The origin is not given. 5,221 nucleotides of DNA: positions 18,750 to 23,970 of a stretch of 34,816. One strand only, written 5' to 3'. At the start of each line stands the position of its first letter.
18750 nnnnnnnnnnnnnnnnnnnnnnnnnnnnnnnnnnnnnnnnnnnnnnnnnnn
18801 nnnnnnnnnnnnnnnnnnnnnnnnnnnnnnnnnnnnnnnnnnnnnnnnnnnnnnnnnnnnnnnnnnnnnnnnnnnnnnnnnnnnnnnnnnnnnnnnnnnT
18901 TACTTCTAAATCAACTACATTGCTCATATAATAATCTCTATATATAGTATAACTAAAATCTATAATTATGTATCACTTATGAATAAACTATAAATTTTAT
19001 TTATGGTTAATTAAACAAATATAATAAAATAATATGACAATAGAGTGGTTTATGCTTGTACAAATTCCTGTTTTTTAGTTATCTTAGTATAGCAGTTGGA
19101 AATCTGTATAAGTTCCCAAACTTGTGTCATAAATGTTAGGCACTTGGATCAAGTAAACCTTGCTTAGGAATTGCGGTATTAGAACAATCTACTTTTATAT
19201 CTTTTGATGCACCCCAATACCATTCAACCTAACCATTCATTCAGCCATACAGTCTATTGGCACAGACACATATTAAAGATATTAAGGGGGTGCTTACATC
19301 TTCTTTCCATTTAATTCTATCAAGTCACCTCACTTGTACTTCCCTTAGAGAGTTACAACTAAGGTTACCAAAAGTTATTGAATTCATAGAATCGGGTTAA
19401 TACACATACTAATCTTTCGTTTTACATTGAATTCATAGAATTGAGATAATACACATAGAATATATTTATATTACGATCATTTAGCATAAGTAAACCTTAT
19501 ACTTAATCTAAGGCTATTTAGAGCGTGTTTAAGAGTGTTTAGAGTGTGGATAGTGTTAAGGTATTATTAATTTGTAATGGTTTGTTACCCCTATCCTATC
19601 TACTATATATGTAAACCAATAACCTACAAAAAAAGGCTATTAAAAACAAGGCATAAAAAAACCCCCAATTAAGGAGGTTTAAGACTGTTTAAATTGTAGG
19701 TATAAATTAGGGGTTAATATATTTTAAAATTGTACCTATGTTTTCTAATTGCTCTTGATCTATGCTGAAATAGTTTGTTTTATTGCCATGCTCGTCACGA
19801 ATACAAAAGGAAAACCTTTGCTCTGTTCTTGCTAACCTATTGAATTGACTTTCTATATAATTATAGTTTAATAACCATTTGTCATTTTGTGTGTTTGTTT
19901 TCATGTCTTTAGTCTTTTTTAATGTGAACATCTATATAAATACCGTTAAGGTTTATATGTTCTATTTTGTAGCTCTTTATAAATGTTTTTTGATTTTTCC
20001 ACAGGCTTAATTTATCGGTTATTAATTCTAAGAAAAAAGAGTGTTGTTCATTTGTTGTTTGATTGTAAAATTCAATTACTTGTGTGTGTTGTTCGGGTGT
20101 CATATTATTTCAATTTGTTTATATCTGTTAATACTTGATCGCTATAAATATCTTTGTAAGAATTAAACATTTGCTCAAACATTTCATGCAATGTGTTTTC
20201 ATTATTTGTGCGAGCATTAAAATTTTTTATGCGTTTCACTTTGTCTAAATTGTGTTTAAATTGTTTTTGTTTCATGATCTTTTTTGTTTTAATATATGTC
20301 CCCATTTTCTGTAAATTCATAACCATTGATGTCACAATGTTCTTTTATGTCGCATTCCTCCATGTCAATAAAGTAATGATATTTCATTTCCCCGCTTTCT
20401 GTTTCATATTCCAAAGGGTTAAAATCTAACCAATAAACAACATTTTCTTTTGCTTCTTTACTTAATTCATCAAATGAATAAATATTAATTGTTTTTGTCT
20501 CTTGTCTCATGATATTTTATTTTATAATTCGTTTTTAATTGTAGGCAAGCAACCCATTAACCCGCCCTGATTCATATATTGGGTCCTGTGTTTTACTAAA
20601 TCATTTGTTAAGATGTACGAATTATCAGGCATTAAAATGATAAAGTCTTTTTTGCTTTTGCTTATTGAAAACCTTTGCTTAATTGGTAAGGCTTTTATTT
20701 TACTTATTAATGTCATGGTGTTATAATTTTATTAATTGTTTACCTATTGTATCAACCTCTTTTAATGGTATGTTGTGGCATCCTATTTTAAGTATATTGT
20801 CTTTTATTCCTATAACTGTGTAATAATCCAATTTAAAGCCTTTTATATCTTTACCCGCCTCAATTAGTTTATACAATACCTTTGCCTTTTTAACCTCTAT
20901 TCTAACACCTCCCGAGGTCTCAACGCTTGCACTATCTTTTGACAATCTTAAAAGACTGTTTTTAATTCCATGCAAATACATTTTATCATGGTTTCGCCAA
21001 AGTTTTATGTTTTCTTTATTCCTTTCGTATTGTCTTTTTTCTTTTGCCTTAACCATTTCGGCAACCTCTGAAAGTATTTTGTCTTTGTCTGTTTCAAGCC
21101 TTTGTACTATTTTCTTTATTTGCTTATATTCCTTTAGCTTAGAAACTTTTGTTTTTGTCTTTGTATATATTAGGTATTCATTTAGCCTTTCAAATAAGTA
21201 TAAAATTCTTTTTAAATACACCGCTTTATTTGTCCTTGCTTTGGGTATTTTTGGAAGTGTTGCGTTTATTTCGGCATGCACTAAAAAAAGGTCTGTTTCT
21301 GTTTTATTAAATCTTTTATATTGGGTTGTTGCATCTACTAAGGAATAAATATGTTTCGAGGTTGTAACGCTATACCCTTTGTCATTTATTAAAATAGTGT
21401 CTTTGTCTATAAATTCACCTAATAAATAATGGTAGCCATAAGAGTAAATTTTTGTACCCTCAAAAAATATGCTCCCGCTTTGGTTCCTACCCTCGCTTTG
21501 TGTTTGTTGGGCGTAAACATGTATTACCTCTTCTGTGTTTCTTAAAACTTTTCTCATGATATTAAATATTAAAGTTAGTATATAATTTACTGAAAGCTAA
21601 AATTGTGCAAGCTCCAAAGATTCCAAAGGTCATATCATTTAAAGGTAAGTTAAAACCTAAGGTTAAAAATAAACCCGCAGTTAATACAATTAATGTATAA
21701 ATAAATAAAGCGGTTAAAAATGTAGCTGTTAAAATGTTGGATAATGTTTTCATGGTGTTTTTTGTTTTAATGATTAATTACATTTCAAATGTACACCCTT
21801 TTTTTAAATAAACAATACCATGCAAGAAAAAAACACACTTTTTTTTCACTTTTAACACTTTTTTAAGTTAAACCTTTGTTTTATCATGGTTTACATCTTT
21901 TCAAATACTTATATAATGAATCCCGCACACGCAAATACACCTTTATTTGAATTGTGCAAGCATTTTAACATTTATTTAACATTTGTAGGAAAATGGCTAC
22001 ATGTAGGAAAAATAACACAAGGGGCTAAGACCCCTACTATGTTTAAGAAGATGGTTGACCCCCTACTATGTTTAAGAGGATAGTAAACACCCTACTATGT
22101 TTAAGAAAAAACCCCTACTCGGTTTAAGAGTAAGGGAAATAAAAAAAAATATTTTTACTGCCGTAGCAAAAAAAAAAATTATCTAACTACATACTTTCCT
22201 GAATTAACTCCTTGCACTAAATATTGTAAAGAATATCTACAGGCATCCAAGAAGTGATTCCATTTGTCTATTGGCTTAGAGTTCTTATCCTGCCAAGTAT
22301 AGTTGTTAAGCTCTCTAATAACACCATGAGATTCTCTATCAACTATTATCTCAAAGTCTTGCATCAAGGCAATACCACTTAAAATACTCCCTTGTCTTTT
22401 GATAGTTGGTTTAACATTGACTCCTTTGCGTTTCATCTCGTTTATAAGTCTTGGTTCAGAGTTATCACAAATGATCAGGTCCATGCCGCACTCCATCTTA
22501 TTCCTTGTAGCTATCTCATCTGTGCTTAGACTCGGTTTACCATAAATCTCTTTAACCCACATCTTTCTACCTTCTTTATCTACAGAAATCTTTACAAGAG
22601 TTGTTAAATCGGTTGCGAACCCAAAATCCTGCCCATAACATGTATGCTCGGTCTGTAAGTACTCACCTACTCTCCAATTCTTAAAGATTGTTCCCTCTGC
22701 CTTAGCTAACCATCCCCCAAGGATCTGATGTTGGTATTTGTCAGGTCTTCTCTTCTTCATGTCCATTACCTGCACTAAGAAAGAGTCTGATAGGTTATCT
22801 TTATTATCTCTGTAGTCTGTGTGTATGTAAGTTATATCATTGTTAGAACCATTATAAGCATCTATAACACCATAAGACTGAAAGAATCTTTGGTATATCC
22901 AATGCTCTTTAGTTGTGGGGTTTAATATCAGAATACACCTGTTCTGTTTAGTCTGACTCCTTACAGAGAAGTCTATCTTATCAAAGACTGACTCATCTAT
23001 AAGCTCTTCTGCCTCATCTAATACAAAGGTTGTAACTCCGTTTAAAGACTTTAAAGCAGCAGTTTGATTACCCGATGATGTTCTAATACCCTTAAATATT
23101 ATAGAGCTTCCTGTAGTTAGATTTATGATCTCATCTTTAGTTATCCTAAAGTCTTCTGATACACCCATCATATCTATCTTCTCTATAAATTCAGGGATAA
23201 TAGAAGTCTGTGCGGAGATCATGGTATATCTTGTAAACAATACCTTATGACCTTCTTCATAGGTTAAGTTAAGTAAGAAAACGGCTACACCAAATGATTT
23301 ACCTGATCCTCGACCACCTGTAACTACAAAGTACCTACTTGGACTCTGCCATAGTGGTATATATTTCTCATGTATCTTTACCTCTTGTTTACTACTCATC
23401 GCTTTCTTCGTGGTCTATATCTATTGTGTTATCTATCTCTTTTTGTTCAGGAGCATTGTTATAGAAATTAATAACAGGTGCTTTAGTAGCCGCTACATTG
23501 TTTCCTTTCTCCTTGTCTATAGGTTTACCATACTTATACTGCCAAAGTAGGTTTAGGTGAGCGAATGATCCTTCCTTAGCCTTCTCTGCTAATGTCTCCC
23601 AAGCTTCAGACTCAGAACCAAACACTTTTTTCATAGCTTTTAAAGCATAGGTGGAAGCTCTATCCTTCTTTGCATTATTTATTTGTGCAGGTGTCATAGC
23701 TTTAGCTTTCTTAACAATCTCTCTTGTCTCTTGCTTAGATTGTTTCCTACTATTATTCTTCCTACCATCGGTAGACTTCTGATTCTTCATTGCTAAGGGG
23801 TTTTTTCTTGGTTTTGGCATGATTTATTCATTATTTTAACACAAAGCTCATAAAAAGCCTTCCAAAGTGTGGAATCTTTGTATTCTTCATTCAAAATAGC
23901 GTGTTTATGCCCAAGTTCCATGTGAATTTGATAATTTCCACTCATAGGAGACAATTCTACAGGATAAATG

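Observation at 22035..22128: Four same-strand copies of a 13-mer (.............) downstream of terL; the same 13-mer recurs in tandem at two other gene junctions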

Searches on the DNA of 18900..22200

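Call 93: search_rna_families(source=window, start=18900, end=22200, threshold=evalue, max_evalue=1)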
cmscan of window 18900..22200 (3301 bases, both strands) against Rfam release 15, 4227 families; matches with E-value up to 1: 1.
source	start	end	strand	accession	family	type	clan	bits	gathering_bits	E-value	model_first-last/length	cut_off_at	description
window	22096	22200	-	RF00557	L10_leader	Cis-reg; leader;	-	22.9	44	0.85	60-138/138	5'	Ribosomal protein L10 leader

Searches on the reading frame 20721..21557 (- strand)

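Call 10: search_protein_families(library=phrogs, proteins=[window:20721-21557:-], max_evalue=0.001)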
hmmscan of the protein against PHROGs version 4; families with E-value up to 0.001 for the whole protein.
window:20721-21557:- (278 aa): 1 family
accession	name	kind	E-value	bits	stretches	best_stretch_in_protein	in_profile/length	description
phrog_7247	-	unknown function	5.7e-25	89.3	1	3-76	2-79/365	-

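Call 51: search_protein_families(library=pfam, proteins=[window:20721-21557:-], max_evalue=0.01)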
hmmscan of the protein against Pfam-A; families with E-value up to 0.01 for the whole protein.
window:20721-21557:- (278 aa): 0 families

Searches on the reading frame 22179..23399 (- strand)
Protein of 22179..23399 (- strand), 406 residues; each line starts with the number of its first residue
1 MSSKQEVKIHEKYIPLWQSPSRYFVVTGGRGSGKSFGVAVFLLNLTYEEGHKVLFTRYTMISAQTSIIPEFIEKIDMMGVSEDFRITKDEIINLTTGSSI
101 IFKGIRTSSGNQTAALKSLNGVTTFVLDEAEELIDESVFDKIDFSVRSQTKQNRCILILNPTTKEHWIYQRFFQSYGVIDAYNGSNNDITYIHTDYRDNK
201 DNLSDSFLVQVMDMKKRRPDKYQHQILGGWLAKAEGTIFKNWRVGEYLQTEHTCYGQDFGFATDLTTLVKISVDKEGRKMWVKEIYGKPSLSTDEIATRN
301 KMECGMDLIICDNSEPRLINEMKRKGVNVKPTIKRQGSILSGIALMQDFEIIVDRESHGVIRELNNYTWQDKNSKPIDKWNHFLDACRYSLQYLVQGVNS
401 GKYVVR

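Call 10: search_protein_families(library=phrogs, proteins=[window:22179-23399:-], max_evalue=0.001)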
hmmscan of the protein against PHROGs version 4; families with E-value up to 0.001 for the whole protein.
window:22179-23399:- (406 aa): 8 families
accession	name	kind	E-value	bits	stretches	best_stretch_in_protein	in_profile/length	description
phrog_2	-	head and packaging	7e-45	155.1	1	16-398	273-596/807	terminase large subunit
phrog_3717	-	head and packaging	2.5e-40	139.7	1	6-272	8-271/277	terminase large subunit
phrog_5653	-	head and packaging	5.2e-30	105.6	1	233-392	5-178/199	terminase large subunit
phrog_6672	-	head and packaging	1.5e-24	87.2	1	277-396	5-131/145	terminase large subunit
phrog_10250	-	head and packaging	5.6e-11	43.6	1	217-405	5-226/228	terminase large subunit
phrog_979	-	head and packaging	2.7e-06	27.3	1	19-169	164-311/642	terminase large subunit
phrog_8711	-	head and packaging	8.4e-06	26.8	1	7-82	11-87/89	terminase large subunit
phrog_2150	-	head and packaging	6.9e-05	23.3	1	11-91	11-89/341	terminase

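Call 13: find_related_loci(query=window:22179-23399:-, collection=viral_contigs, flank=10000)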
Query window:22179-23399:- (406 aa) in viral_contigs; peptide patterns used: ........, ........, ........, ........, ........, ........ (x = any residue, [..] = any of these).
599 stretches matched a pattern (row limit reached: there are more); 599 encode a relative of the query (tblastn E <= 1e-3); the best 80 are kept; 80 distinct loci.
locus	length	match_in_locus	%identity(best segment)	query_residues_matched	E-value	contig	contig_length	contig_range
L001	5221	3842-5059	97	1-406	0e+0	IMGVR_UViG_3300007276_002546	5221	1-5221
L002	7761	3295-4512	97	1-406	0e+0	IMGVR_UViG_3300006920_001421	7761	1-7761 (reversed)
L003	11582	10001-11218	89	1-406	0e+0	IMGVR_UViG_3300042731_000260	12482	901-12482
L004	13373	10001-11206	89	5-406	0e+0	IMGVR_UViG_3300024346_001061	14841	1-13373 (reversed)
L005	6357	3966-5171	89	5-406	0e+0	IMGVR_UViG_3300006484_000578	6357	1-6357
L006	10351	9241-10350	97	1-370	0e+0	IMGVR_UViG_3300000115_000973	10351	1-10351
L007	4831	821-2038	83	1-406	0e+0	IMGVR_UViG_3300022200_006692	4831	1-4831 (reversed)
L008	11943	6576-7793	83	1-406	0e+0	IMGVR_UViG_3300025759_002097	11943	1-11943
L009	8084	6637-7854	83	1-406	0e+0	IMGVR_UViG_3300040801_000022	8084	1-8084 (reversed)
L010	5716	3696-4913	83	1-406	0e+0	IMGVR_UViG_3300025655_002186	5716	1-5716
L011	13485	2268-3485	83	1-406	0e+0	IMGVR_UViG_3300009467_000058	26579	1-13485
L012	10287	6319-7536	83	1-406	0e+0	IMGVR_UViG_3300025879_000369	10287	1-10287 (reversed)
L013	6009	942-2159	82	1-406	0e+0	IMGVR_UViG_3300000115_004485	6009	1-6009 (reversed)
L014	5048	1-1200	84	7-406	0e+0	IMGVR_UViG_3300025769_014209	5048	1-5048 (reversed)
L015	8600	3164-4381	82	1-406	0e+0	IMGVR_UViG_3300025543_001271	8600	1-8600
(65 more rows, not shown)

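Call 19: search_dna_similar(query=window:22179-23399:-, collection=phages, mode=protein, max_rows=25)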
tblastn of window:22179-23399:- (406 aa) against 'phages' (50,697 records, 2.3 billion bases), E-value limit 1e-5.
Records with a match: 1946; places in all: 1947; records where one place covers at least 80% of the query: 971.
Best place of each record, by identity: <60% 1946.
By first word of the organism name: Pseudomonas 329; Vibrio 280; Staphylococcus 147; Streptococcus 139; Salmonella 128; Bacteroides 96; Enterococcus 87; Acinetobacter 80; Flavobacterium 75; Clostridium 63; and 82 more.
By host as written in the record: - 405; Pseudomonas aeruginosa 134; Pseudomonas aeruginosa PAO1 85; Acinetobacter baumannii 40; Staphylococcus aureus 39; Clostridium sporogenes ATCC-15579 30; Escherichia coli 30; Pseudomonas sp. 28; and 567 more.
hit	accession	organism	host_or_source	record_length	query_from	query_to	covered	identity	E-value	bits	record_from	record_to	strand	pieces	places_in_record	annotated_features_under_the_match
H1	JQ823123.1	Nonlabens phage P12024L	Persicivirga sp. IMCC12024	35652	7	405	98%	49.5%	1e-127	411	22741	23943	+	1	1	phage terminase, large subunit, PBSX family | hypothetical protein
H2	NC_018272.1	Nonlabens phage P12024L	Persicivirga sp. IMCC12024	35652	7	405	98%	49.5%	1e-127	411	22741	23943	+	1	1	terminase large subunit | hypothetical protein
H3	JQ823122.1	Nonlabens phage P12024S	Persicivirga sp. IMCC12024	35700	7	405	98%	49.5%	1e-127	411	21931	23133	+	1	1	phage terminase, large subunit, PBSX family | hypothetical protein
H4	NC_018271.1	Nonlabens phage P12024S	Persicivirga sp. IMCC12024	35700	7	405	98%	49.5%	1e-127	411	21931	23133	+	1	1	terminase large subunit | hypothetical protein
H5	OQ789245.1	Riemerella phage vB_RanS_CRP6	Riemerella anatipestifer RAf63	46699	4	391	96%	43.4%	4e-100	332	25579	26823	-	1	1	terminase large subunit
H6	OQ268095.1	Riemerella phage vB_RanS_CRP5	Riemerella anatipestifer RAf2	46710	4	391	96%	43.4%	4e-100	332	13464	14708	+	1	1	terminase large subunit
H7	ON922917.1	Riemerella phage vB_RanS_PT33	Riemerella anatipestifer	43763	4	391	96%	43.4%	5e-100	331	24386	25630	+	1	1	terminase large subunit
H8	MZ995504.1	Riemerella phage vB_RanS_PT03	Riemerella anatipestifer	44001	4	391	96%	43.4%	5e-100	331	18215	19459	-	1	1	DNA methylase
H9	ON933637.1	Riemerella phage vB_RanS_PT15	Riemerella anatipestifer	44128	4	391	96%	43.4%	5e-100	331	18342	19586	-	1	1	terminase large subunit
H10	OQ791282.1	Shigella phage Henu10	Shigella dysenteriae CMCC(B)51105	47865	4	391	96%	43.4%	5e-100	331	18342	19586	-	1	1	terminase large subunit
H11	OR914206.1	Riemerella phage GRAP2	Riemerella anatipestifer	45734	4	391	96%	43.4%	3e-99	329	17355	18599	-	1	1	record has no annotation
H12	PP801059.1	Riemerella phage GRNRAP2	Riemerella anatipestifer 116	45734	4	391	96%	43.4%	3e-99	329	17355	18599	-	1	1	terminase large subunit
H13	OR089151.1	Riemerella phage vB_RanS_CRP19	Riemerella anatipestifer RAf490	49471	4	391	96%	43.4%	3e-99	329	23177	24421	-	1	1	terminase large subunit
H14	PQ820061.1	Riemerella phage PJL1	Riemerella sp.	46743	4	391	96%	43.4%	3e-98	326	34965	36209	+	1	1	terminase large subunit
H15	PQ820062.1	Riemerella phage PJX6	Riemerella sp.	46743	4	391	96%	43.4%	3e-98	326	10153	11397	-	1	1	terminase large subunit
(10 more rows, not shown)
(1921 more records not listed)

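Call 20: get_annotated_region(hit=H2, flank=4000)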
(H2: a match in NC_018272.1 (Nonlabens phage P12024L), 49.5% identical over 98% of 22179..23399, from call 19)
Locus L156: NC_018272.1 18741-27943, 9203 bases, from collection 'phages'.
description: Persicivirga phage P12024L, complete genome.
organism: Nonlabens phage P12024L (NCBI taxid 1168479)
taxonomy: Viruses; Duplodnaviria; Heunggongvirae; Uroviricota; Caudoviricetes; Inhavirus; Inhavirus P12024L
host: Persicivirga sp. IMCC12024; source: seawater; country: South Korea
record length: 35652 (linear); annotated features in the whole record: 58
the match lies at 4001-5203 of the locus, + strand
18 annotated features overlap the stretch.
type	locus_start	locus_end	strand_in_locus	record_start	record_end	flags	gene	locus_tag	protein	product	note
CDS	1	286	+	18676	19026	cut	-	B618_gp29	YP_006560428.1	hypothetical protein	-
CDS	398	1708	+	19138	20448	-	-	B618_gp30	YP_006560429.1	putative helicase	containing type III restriction enzyme, res subunit; PF04851 and helicase conserved C-terminal domain; PF00271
CDS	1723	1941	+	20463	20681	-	-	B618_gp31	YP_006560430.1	hypothetical protein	-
CDS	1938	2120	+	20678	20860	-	-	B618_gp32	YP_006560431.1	hypothetical protein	containing transmembrane fragile-X-F protein; PF10269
CDS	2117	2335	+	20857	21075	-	-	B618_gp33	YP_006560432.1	hypothetical protein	-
CDS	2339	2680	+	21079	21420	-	-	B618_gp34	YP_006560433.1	VRR-NUC domain protein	-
CDS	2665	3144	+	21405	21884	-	-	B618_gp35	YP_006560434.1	hypothetical protein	containing Sigma-70 region 2; PF04542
CDS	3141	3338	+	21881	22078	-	-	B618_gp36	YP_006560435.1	hypothetical protein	-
CDS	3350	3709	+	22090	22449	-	-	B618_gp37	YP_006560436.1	hypothetical protein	-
CDS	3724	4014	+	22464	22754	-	-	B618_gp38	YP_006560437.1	hypothetical protein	-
CDS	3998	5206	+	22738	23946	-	-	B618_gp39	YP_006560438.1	terminase large subunit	-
CDS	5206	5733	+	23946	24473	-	-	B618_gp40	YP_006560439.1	hypothetical protein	-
CDS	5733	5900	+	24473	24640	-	-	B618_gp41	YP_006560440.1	hypothetical protein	-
CDS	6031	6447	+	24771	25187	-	-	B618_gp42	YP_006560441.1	hypothetical protein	-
CDS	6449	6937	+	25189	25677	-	-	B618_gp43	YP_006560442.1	hypothetical protein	-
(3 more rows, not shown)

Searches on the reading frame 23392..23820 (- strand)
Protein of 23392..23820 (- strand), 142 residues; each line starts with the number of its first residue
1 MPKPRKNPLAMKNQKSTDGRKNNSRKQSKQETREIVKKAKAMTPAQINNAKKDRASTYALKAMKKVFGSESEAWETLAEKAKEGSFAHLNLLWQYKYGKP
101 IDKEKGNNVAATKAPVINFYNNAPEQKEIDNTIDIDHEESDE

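Call 10: search_protein_families(library=phrogs, proteins=[window:23392-23820:-], max_evalue=0.001)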
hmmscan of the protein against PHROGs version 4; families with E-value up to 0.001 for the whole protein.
window:23392-23820:- (142 aa): 0 families

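Call 21: search_protein_families(library=pfam, proteins=[window:23392-23820:-], max_evalue=0.01)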
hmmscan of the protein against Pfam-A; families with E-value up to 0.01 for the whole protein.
window:23392-23820:- (142 aa): 0 families

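Call 48: search_solved_structures(query=window:23392-23820:-, max_evalue=10)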
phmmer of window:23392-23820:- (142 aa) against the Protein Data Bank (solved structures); distinct sequences matched with E-value up to 10: 0.
